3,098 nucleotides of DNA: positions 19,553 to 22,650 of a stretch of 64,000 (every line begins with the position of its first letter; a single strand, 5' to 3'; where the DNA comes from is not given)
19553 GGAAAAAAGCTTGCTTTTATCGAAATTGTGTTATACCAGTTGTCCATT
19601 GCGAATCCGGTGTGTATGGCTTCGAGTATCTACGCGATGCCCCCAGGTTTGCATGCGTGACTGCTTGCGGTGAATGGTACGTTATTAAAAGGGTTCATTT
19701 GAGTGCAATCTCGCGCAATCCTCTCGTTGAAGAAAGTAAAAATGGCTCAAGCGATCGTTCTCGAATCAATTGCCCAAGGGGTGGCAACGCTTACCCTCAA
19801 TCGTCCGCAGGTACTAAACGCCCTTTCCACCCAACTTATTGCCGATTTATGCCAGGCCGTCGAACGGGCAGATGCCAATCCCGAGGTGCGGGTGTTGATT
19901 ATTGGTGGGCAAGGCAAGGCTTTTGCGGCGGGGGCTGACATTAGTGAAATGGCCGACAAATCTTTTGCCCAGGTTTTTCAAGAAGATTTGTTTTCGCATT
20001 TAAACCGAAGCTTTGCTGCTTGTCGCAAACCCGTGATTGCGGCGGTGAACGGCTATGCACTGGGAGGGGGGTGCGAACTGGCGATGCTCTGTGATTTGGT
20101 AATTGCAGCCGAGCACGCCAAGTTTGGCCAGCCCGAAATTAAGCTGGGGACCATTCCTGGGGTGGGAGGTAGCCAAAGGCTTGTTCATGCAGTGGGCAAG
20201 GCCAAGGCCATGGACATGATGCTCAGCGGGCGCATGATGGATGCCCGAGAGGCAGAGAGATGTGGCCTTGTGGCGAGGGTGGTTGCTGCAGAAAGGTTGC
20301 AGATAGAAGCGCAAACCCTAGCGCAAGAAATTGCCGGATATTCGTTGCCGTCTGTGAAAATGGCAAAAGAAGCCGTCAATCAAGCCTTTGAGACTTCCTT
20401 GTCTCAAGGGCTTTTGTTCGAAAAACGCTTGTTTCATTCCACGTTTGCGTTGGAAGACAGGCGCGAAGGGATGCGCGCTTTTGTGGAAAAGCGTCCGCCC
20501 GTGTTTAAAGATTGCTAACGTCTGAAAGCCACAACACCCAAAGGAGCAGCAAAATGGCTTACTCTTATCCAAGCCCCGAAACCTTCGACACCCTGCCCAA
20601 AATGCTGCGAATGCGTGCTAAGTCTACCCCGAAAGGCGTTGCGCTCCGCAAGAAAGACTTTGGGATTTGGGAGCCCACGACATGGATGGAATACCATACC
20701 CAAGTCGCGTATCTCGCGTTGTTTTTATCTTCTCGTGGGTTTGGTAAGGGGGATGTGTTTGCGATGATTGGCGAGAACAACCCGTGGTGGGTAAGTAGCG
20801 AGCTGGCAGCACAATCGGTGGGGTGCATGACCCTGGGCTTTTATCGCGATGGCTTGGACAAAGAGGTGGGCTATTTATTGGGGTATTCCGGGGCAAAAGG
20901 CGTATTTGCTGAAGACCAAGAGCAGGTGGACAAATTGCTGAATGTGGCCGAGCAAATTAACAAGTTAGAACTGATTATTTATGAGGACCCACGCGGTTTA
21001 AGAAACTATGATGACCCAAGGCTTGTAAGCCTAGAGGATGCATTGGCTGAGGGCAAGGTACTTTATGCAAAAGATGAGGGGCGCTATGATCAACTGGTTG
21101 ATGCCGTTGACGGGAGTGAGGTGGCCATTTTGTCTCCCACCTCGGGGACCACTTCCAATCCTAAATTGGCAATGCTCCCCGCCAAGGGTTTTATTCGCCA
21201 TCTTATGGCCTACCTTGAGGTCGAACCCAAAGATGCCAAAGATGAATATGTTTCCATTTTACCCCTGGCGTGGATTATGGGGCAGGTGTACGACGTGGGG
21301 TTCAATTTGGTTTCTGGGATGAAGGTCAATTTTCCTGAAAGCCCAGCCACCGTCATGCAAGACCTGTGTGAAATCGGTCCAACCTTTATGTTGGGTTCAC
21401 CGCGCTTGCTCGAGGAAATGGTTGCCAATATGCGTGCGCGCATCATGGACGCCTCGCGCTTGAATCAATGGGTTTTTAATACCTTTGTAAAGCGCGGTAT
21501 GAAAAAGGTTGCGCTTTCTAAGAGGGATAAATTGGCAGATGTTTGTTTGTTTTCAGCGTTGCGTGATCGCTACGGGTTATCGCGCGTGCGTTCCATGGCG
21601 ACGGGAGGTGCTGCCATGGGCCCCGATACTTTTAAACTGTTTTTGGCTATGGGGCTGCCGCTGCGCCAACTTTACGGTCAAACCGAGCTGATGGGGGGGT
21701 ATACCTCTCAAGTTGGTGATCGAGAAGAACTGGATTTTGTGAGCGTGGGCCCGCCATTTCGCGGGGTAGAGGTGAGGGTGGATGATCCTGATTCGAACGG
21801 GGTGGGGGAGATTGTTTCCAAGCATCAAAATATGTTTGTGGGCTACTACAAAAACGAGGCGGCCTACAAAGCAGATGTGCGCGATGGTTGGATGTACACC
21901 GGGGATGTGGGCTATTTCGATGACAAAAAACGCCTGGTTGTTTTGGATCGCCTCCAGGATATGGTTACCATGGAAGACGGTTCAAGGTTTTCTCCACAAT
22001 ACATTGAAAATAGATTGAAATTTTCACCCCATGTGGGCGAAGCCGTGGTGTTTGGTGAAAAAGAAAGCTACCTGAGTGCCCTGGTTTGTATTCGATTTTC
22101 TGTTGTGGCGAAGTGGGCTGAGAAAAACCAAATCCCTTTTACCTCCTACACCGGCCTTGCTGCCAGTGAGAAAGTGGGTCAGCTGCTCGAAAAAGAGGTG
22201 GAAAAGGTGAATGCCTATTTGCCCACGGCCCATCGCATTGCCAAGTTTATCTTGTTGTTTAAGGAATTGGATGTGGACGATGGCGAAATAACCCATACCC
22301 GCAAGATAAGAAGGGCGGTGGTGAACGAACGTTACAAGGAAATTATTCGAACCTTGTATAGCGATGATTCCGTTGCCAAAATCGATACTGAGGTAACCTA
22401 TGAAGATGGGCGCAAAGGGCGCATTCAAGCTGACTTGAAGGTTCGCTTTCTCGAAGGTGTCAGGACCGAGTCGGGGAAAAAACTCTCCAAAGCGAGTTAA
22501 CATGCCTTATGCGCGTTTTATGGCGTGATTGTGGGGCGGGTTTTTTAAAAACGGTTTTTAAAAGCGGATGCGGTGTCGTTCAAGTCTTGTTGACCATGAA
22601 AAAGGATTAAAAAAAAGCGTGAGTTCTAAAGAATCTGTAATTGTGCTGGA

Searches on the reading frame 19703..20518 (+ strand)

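Call 11: search_protein_families(library=ncbifam, proteins=[window:19703-20518:+])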
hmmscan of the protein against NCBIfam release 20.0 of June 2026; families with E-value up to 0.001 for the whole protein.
window:19703-20518:+ (271 aa): 73 families (the best 25 are shown)
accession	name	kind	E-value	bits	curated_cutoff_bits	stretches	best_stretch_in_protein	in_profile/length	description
NF004517.0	PRK05862.1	equivalog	1.5e-112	375.2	396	1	17-270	4-256/257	enoyl-CoA hydratase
NF007239.0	PRK09674.1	equivalog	6.2e-87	291.3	371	1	15-269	2-255/257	2,3-dehydroadipyl-CoA hydratase PaaF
NF006007.0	PRK08138.1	subfamily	9.5e-84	280.8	355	1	14-269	5-259/261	enoyl-CoA hydratase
NF004475.0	PRK05809.1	subfamily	2.6e-75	253.3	394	1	19-270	7-259/260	short-chain-enoyl-CoA hydratase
NF051848.1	EnCoAHydtEchA19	equivalog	2.4e-74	250.2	400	1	26-269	9-256/258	enoyl-CoA hydratase EchA19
NF005803.0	PRK07658.1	equivalog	1.8e-67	227.5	313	1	23-270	8-256/257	enoyl-CoA hydratase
NF005802.0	PRK07657.1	equivalog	6.2e-66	222.6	363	1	14-269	1-258/260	enoyl-CoA hydratase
NF004840.0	PRK06190.1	equivalog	4e-60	203.6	253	1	15-247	2-235/260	enoyl-CoA hydratase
NF006008.0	PRK08139.1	equivalog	8.7e-58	195.9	313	1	12-270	6-265/266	enoyl-CoA hydratase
NF004634.0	PRK05980.1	equivalog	4e-56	190.3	375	1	18-268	4-260/263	crotonase/enoyl-CoA hydratase family protein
NF042430.2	EnCoAhydt_DpgD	equivalog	4.6e-56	190.1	400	1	26-269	6-256/258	enoyl-CoA-hydratase DpgD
NF006699.0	PRK09245.1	subfamily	4.8e-56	190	354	1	20-270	6-265/266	crotonase/enoyl-CoA hydratase family protein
NF005073.0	PRK06495.1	subfamily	9e-55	185.7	296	1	19-270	6-256/257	enoyl-CoA hydratase/isomerase family protein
NF004781.0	PRK06127.1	subfamily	2.8e-54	184.6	291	1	15-269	9-267/269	enoyl-CoA hydratase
NF006100.0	PRK08252.1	subfamily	4.4e-54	183.7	282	1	18-269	4-252/254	crotonase/enoyl-CoA hydratase family protein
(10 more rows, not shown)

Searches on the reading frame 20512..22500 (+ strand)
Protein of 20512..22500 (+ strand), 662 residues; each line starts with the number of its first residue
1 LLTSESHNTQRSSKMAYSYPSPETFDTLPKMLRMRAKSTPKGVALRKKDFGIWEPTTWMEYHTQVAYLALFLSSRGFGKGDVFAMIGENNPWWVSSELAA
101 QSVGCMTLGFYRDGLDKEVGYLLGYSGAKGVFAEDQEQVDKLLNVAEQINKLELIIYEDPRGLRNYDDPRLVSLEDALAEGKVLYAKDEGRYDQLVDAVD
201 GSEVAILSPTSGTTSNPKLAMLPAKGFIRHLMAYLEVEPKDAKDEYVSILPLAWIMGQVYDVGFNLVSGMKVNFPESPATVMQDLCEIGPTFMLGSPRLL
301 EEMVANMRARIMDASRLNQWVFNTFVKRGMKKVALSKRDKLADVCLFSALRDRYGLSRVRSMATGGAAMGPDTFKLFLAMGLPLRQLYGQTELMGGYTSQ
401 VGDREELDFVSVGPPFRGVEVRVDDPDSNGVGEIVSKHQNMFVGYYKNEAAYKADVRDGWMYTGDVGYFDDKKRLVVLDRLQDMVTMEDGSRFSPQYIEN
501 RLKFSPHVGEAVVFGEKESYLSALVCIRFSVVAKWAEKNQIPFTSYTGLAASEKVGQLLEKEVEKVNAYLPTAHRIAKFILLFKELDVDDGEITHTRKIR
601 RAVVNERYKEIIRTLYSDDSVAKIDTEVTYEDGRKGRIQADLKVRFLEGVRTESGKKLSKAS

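Call 10: search_protein_families(library=pfam, proteins=[window:20512-22500:+])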
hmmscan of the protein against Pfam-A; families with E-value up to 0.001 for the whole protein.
window:20512-22500:+ (662 aa): 2 families
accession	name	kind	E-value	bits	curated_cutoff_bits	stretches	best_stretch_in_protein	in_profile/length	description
PF00501.34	AMP-binding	-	4.6e-54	184.1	29.9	1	34-446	3-384/384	AMP-binding enzyme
PF23562.2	AMP-binding_C_3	-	7.7e-13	49.3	20.8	1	483-618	2-122/124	AMP-binding enzyme C-terminal domain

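Call 11: search_protein_families(library=ncbifam, proteins=[window:20512-22500:+])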
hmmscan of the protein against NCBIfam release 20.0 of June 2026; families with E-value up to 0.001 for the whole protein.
window:20512-22500:+ (662 aa): 79 families (the best 25 are shown)
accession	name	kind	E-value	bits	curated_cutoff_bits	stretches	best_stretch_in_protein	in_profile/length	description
NF038343.1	ligase_FadD11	exception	2.8e-57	194.4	950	1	27-619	2-584/585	fatty acid--CoA ligase FadD11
NF004837.0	PRK06187.1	subfamily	4e-48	164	476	2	353-519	282-459/531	long-chain-fatty-acid--CoA ligase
NF006182.0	PRK08316.1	subfamily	5.4e-34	117.5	663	2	384-521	315-457/523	fatty acyl-CoA synthetase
NF002966.0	PRK03640.1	equivalog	3.3e-32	111.7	556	2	350-541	247-440/483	o-succinylbenzoate--CoA ligase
TIGR01923.1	menE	equivalog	2.3e-27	95.9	330.15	1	356-519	223-385/442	o-succinylbenzoate--CoA ligase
NF005801.1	PRK07656.1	equivalog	2.5e-27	95.7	657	2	348-518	270-439/500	FadD3 family acyl-CoA ligase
NF006181.0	PRK08314.1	subfamily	3.7e-25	88.2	705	2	352-523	314-493/563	long-chain-fatty-acid--CoA ligase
NF005676.0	PRK07470.1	equivalog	4.4e-25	88.3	774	2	357-516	293-463/544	acyl-CoA synthetase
NF004758.0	PRK06087.1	equivalog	6.2e-24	84.3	736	2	352-534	298-484/548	medium-chain fatty-acid--CoA ligase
NF004814.0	PRK06164.1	equivalog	1.1e-22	80.4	677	2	26-327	10-306/540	acyl-CoA synthetase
NF052580.1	Str24CoAsynCasG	equivalog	1.7e-22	79.5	750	2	352-526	311-493/548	steroid-24-oyl-CoA synthetase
NF004114.0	PRK05605.1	equivalog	4.8e-22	78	766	2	411-518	392-505/575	long-chain-fatty-acid--CoA ligase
NF005857.1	PRK07786.1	exception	7.2e-22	77.6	733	2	359-519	284-450/513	fatty-acid--CoA ligase FadD5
NF005702.0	PRK07514.1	subfamily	1.3e-21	76.6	558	2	356-515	269-433/506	malonyl-CoA synthase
NF052269.1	Staph_lig_FadD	equivalog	1.4e-21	76.4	650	1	356-518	264-429/499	long-chain-fatty-acid--CoA ligase FadD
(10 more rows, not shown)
